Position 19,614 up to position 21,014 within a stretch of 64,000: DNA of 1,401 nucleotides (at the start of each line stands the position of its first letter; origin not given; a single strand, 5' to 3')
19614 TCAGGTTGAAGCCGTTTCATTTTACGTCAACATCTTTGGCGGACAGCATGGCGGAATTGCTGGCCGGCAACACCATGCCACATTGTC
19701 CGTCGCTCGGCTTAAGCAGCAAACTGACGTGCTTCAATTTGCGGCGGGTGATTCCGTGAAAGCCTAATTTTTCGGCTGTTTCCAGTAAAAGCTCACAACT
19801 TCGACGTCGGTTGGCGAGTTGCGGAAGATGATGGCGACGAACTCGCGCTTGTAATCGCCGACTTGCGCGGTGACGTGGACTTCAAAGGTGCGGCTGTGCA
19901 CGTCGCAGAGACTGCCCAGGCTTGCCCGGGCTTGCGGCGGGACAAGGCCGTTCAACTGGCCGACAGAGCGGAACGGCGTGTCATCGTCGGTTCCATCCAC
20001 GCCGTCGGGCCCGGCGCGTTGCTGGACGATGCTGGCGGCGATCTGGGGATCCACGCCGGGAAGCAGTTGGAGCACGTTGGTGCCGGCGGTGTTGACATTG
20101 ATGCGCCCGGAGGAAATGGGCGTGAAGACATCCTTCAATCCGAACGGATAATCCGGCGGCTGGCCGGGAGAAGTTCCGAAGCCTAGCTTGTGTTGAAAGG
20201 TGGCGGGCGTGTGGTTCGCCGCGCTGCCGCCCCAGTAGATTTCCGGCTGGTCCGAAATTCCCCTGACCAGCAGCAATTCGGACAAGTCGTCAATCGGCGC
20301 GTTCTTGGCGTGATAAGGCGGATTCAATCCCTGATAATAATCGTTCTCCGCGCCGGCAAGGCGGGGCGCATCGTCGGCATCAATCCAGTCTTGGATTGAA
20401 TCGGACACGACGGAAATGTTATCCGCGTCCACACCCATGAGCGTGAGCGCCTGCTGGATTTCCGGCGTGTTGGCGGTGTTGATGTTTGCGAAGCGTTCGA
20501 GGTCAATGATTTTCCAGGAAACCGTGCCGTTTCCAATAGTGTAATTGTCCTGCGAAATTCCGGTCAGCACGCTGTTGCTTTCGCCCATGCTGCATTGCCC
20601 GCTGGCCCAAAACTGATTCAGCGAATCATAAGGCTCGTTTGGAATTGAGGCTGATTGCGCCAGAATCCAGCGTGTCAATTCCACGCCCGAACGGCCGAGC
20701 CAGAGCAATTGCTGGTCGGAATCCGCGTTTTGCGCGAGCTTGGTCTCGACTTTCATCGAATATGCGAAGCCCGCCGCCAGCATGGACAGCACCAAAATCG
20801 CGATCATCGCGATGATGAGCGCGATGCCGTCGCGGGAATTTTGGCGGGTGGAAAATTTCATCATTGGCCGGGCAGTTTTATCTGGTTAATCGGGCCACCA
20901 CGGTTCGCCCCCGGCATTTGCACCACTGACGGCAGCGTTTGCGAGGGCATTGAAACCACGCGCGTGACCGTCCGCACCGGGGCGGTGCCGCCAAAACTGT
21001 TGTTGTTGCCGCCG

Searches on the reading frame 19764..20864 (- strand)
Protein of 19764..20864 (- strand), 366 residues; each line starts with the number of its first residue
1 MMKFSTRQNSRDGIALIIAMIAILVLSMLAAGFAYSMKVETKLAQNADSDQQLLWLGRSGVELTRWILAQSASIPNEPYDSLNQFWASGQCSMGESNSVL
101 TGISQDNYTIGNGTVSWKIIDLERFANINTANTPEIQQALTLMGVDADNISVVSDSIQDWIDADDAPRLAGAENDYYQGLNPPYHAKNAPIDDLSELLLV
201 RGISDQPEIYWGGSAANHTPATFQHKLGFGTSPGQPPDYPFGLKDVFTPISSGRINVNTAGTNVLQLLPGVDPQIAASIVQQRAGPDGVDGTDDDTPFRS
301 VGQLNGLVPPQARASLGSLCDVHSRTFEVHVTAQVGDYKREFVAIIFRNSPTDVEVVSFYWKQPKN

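Call 85: search_protein_families(library=pfam, proteins=[window:19764-20864:-], max_evalue=0.00001)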
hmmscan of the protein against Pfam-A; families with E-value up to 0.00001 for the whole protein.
window:19764-20864:- (366 aa): 2 families
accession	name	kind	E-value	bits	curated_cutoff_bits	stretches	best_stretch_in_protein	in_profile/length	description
PF21687.3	T2SSK_1st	-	1.2e-17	65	26.2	1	130-205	17-92/107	Type II secretion system (T2SS), protein K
PF12836.13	HHH_3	-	3e-08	34.1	27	0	253-283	4-34/65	Helix-hairpin-helix motif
